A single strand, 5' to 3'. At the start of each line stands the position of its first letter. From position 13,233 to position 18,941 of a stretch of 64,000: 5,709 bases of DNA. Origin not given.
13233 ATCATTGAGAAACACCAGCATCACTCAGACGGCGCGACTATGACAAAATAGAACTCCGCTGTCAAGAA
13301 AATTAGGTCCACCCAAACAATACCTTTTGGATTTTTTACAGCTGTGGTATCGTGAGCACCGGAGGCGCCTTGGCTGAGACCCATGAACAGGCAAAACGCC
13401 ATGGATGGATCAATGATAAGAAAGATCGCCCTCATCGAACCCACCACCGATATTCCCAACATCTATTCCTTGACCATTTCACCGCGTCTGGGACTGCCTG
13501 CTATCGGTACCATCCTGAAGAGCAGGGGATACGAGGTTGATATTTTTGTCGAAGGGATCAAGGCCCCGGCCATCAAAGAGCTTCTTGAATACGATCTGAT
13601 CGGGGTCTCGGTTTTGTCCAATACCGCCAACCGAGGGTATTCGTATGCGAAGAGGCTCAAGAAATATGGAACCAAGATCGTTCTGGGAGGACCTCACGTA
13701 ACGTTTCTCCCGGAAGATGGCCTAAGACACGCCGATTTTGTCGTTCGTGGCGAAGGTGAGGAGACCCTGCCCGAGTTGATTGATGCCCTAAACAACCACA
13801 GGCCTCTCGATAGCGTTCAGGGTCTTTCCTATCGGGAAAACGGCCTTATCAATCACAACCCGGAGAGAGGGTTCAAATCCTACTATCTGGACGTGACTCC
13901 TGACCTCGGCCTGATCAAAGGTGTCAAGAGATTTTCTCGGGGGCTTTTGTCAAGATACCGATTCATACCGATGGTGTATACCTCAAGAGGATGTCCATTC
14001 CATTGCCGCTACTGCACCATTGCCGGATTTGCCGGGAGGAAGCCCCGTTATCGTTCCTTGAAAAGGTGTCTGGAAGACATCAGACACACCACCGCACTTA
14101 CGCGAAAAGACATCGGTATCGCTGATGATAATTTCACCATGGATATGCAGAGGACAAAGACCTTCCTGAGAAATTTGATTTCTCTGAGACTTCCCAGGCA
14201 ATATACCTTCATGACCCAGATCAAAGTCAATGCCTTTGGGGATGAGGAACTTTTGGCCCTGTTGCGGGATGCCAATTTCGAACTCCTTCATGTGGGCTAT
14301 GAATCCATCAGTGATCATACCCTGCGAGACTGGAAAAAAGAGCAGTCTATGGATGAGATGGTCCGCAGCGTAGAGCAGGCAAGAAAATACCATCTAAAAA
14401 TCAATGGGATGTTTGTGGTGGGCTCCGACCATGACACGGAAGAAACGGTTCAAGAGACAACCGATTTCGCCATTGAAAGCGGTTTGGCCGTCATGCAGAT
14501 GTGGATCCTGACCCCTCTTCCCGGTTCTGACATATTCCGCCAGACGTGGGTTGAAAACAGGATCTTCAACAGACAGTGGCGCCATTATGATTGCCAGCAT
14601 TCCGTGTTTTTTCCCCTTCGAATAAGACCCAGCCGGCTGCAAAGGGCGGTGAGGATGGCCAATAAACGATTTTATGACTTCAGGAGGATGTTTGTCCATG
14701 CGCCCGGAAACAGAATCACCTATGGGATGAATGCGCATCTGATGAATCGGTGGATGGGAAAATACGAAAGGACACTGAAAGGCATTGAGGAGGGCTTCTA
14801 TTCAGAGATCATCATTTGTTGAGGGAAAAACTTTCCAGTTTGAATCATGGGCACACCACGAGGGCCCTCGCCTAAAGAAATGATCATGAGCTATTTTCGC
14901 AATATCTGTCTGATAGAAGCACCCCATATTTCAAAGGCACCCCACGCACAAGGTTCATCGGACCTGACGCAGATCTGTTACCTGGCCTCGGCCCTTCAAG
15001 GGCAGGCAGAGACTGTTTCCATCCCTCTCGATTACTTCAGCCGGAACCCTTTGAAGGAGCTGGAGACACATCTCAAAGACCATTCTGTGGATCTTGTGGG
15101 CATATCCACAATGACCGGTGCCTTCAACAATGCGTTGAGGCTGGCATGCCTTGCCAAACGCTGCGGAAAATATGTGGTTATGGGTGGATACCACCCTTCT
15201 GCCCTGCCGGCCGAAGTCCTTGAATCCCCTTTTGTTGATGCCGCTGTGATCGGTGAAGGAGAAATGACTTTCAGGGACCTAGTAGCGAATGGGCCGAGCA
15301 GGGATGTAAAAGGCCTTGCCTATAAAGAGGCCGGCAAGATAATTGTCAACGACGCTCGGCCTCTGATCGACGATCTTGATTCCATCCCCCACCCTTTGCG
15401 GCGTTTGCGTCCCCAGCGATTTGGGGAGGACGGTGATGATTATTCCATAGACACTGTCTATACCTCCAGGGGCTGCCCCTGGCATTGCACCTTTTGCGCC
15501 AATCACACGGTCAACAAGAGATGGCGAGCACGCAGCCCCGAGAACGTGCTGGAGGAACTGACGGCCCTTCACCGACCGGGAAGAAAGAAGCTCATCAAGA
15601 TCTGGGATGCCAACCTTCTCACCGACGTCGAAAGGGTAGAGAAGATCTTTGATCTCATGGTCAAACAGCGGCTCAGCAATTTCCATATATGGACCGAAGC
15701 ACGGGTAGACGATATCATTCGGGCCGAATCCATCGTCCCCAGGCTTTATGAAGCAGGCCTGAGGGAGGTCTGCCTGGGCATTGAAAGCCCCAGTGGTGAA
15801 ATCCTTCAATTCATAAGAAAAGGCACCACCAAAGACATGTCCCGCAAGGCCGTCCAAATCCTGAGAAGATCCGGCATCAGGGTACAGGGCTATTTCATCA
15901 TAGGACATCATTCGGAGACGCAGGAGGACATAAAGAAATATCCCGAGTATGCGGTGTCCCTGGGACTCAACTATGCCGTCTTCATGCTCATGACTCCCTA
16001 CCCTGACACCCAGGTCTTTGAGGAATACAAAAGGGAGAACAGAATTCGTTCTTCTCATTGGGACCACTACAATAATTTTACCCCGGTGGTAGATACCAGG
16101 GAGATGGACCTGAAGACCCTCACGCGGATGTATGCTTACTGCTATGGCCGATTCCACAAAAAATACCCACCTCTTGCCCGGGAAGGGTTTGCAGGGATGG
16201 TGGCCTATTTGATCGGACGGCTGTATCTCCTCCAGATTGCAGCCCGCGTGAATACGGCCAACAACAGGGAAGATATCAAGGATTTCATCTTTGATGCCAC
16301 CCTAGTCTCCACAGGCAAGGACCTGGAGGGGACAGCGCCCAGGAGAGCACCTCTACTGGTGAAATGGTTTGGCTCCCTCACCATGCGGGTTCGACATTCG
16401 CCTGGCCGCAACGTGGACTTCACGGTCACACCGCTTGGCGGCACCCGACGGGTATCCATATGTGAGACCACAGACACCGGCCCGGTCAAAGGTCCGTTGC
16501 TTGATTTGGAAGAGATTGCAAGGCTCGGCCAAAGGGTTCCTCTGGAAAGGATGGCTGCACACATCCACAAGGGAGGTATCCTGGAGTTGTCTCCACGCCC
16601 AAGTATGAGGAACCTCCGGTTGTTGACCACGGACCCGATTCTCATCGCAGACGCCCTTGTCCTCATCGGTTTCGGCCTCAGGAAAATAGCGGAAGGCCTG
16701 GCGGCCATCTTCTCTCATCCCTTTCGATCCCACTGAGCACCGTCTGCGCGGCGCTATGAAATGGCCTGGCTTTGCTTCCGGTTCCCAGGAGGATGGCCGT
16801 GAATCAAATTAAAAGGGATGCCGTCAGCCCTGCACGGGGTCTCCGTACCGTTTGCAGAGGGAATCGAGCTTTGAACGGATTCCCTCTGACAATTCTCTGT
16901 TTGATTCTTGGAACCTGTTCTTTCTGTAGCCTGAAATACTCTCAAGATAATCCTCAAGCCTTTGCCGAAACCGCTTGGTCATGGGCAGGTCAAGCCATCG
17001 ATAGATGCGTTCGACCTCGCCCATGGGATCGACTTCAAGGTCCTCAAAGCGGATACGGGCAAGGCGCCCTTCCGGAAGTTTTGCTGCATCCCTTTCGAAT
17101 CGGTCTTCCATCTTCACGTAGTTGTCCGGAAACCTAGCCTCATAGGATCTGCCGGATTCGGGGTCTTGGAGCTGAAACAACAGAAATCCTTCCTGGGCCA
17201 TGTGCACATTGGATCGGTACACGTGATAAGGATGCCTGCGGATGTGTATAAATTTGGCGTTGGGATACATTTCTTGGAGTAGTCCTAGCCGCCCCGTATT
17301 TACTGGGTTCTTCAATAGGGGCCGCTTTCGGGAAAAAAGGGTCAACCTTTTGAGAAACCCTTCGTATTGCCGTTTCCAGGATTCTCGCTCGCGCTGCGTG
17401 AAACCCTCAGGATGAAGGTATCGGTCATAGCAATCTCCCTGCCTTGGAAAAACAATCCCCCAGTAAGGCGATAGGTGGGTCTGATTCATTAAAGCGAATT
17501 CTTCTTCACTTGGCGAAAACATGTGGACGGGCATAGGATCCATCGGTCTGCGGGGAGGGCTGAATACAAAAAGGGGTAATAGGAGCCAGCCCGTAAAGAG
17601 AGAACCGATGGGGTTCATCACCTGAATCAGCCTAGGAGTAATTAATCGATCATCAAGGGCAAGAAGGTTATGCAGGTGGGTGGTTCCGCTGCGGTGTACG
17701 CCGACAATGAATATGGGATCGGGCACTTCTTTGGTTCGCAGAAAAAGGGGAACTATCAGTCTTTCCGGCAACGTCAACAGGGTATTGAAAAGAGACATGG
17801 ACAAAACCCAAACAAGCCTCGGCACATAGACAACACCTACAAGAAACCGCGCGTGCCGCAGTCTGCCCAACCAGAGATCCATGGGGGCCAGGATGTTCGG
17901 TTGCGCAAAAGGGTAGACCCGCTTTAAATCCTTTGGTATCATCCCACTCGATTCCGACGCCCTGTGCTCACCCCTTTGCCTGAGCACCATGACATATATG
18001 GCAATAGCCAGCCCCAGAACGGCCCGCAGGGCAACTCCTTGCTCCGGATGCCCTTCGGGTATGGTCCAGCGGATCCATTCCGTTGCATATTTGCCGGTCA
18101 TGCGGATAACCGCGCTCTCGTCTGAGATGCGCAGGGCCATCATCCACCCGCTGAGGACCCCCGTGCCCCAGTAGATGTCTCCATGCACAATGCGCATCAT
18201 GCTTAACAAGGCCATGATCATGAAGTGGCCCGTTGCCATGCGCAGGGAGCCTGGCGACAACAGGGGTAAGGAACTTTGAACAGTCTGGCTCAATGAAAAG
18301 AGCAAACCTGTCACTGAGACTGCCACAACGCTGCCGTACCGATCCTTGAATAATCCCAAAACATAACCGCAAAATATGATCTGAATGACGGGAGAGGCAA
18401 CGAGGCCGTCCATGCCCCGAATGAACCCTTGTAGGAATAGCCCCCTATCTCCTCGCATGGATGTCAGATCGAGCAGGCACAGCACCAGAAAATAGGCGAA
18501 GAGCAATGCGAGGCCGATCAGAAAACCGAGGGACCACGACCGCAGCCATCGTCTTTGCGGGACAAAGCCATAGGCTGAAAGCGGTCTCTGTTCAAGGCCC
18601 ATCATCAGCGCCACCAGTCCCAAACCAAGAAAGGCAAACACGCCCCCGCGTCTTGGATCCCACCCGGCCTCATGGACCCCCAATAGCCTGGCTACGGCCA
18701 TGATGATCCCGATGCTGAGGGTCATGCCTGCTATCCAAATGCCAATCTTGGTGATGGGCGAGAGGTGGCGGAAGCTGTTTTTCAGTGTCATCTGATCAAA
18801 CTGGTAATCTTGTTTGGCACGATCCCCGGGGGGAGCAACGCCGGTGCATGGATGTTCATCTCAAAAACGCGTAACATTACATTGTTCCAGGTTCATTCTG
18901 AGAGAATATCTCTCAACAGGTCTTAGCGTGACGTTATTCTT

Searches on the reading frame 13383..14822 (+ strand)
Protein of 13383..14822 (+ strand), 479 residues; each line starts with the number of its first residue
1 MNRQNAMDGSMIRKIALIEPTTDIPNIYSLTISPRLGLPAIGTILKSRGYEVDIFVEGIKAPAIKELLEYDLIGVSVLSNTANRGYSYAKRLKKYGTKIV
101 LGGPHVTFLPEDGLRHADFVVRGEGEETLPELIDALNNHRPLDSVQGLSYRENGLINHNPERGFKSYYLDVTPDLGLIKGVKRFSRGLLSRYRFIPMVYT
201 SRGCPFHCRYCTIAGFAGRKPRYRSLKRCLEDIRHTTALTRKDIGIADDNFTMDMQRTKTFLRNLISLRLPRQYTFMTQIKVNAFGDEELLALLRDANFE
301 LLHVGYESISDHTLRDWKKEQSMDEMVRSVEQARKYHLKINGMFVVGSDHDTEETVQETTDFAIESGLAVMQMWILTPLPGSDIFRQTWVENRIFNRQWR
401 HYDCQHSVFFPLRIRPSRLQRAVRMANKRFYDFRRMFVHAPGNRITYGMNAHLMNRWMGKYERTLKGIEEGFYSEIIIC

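Call 9: search_protein_families(library=pfam, proteins=[window:13383-14822:+])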
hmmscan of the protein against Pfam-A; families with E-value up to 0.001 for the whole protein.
window:13383-14822:+ (479 aa): 3 families
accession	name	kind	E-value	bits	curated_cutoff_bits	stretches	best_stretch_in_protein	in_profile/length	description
PF04055.27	Radical_SAM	-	1.4e-18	68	29.5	1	199-363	2-166/166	Radical SAM superfamily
PF02310.24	B12-binding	-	6.6e-16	58.7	32.1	1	33-132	12-120/121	B12 binding domain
PF19864.5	Radical_SAM_N2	-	0.00028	20.8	29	1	97-140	86-129/151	Radical SAM proteins, N-terminal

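Call 55: search_protein_families(library=ncbifam, max_evalue=0.00001, proteins=[window:13383-14822:+])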
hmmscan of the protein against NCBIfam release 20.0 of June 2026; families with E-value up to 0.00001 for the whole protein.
window:13383-14822:+ (479 aa): 22 families
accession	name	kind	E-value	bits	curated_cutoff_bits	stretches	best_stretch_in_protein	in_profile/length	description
TIGR03471.1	HpnJ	equivalog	9.2e-39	133.6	577.6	1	69-399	68-398/472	hopanoid biosynthesis associated radical SAM protein HpnJ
TIGR02026.1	BchE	equivalog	1.6e-35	123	481.35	1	97-439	93-435/497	magnesium-protoporphyrin IX monomethyl ester anaerobic oxidative cyclase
TIGR04013.1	B12_SAM_MJ_1487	hypoth_equivalog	6.1e-31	107.6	251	1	60-385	34-354/382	TIGR04013 family B12-binding domain/radical SAM domain-containing protein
TIGR04014.1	B12_SAM_MJ_0865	equivalog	1e-30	106.9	360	1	40-387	16-357/434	methyl-coenzyme M reductase glutamine C-methyltransferase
TIGR04367.1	HpnR_B12_rSAM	equivalog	2.6e-30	105.4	650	1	36-412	23-394/490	hopanoid C-3 methylase HpnR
NF038361.1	rSAM_Sden_1168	equivalog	5.1e-26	91.3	575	1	68-420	139-505/560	Sden_1168 family B12-binding radical SAM P-methyltransferase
TIGR04072.2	rSAM_ladder_B12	equivalog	1.6e-25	89.6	360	2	196-364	181-347/443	lipid biosynthesis B12-binding/radical SAM protein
NF050148.1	rSAM_ApyD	equivalog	4.6e-24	84.8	750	1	88-387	93-392/645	RiPP biosynthesis radical SAM protein ApyD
TIGR04479.1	bcpD_PhpK_rSAM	subfamily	3.3e-22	78.5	600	1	119-367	174-410/504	PhpK family radical SAM P-methyltransferase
NF033712.0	B12_rSAM_KedN5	subfamily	1.1e-18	66.9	700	1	71-278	64-275/624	KedN5 family methylcobalamin-dependent radical SAM C-methyltransferase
TIGR04295.1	B12_rSAM_oligo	hypoth_equivalog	2.1e-17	63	400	1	89-409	94-407/422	TIGR04295 family B12-binding domain-containing radical SAM protein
TIGR04190.1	B12_SAM_Ta0216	equivalog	4e-17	62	500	1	86-364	97-392/554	TIGR04190 family B12-binding domain/radical SAM domain protein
NF040542.1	rSAM_RCCLKC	equivalog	3.6e-15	56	450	1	51-369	33-353/423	arsinothricin biosynthesis radical SAM protein ArsL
NF033070.1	rSAM_AprD4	equivalog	4e-14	52.4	500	1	195-389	196-391/456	AprD4 family radical SAM diol-dehydratase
TIGR03975.1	rSAM_ocin_1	subfamily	6.2e-13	48.1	281.85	1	89-347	148-411/606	RiPP maturation radical SAM C-methyltransferase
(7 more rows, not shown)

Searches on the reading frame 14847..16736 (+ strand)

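Call 9: search_protein_families(library=pfam, proteins=[window:14847-16736:+])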
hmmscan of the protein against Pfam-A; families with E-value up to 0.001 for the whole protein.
window:14847-16736:+ (629 aa): 2 families
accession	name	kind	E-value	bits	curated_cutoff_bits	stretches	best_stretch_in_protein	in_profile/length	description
PF04055.27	Radical_SAM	-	4.1e-22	79.6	29.5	1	205-364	2-161/166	Radical SAM superfamily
PF02310.24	B12-binding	-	9.8e-16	58.1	32.1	1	43-145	17-120/121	B12 binding domain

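Call 55: search_protein_families(library=ncbifam, max_evalue=0.00001, proteins=[window:14847-16736:+])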
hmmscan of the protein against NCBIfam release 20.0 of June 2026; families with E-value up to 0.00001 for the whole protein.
window:14847-16736:+ (629 aa): 21 families
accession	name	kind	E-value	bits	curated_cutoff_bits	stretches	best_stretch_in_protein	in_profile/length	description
TIGR02026.1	BchE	equivalog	3.8e-49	167.9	481.35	1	21-439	3-430/497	magnesium-protoporphyrin IX monomethyl ester anaerobic oxidative cyclase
TIGR03471.1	HpnJ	equivalog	6.5e-38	130.8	577.6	1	80-407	68-403/472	hopanoid biosynthesis associated radical SAM protein HpnJ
TIGR04014.1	B12_SAM_MJ_0865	equivalog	7.1e-32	110.7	360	1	101-404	62-372/434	methyl-coenzyme M reductase glutamine C-methyltransferase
NF038361.1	rSAM_Sden_1168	equivalog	1.1e-28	100.2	575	1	73-397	133-476/560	Sden_1168 family B12-binding radical SAM P-methyltransferase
NF050148.1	rSAM_ApyD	equivalog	9.7e-26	90.3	750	1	79-363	73-357/645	RiPP biosynthesis radical SAM protein ApyD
TIGR04013.1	B12_SAM_MJ_1487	hypoth_equivalog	4.1e-23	81.8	251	1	64-367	27-328/382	TIGR04013 family B12-binding domain/radical SAM domain-containing protein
TIGR03975.1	rSAM_ocin_1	subfamily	5.4e-23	81.3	281.85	1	70-361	118-419/606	RiPP maturation radical SAM C-methyltransferase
TIGR04367.1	HpnR_B12_rSAM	equivalog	3.8e-22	78.5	650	1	74-397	54-376/490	hopanoid C-3 methylase HpnR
NF033712.0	B12_rSAM_KedN5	subfamily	1.2e-21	76.7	700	1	74-431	56-426/624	KedN5 family methylcobalamin-dependent radical SAM C-methyltransferase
TIGR04479.1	bcpD_PhpK_rSAM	subfamily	1.7e-21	76.2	600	1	145-363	191-400/504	PhpK family radical SAM P-methyltransferase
TIGR04072.2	rSAM_ladder_B12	equivalog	4.3e-20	71.8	360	1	46-430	24-409/443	lipid biosynthesis B12-binding/radical SAM protein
TIGR04295.1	B12_rSAM_oligo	hypoth_equivalog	1.8e-18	66.4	400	1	100-419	95-415/422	TIGR04295 family B12-binding domain-containing radical SAM protein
NF040542.1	rSAM_RCCLKC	equivalog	2.1e-16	60.1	450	1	79-375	47-353/423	arsinothricin biosynthesis radical SAM protein ArsL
NF033070.1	rSAM_AprD4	equivalog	1.5e-13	50.5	500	1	199-431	194-426/456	AprD4 family radical SAM diol-dehydratase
TIGR04385.1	B12_rSAM_cofa1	equivalog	3.2e-11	43.1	450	1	96-364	87-356/438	B12 lower ligand biosynthesis radical SAM protein BzaD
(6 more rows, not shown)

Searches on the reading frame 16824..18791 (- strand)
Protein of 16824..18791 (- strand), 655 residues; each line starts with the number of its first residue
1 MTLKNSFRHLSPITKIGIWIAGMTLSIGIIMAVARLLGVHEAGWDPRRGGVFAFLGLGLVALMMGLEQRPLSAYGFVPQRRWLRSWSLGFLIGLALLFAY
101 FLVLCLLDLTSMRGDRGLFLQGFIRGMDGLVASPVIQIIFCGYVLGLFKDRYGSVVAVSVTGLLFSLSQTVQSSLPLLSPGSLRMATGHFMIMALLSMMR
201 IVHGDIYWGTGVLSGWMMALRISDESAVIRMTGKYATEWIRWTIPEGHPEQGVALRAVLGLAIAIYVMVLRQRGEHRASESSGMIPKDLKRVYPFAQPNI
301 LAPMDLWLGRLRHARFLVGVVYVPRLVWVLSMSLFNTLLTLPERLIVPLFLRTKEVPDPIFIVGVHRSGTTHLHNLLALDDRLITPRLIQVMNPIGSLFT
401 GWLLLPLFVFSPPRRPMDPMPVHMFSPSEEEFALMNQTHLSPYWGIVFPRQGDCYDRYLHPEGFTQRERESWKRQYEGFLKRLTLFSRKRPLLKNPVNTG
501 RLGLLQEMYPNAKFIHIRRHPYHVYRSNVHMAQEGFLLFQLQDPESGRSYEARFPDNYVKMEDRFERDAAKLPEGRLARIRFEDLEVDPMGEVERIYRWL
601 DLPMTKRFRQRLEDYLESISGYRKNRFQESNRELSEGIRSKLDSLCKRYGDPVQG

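Call 9: search_protein_families(library=pfam, proteins=[window:16824-18791:-])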
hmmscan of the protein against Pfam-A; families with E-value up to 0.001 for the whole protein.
window:16824-18791:- (655 aa): 2 families
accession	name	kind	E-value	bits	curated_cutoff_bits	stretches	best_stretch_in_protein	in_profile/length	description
PF13469.12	Sulfotransfer_3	-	4.6e-33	115.7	27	1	359-605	1-215/216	Sulfotransferase family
PF00685.33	Sulfotransfer_1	-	2.1e-09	37.6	22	1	357-628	1-204/255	Sulfotransferase domain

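Call 55: search_protein_families(library=ncbifam, max_evalue=0.00001, proteins=[window:16824-18791:-])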
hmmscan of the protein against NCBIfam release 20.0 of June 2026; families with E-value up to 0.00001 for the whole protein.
window:16824-18791:- (655 aa): 0 families
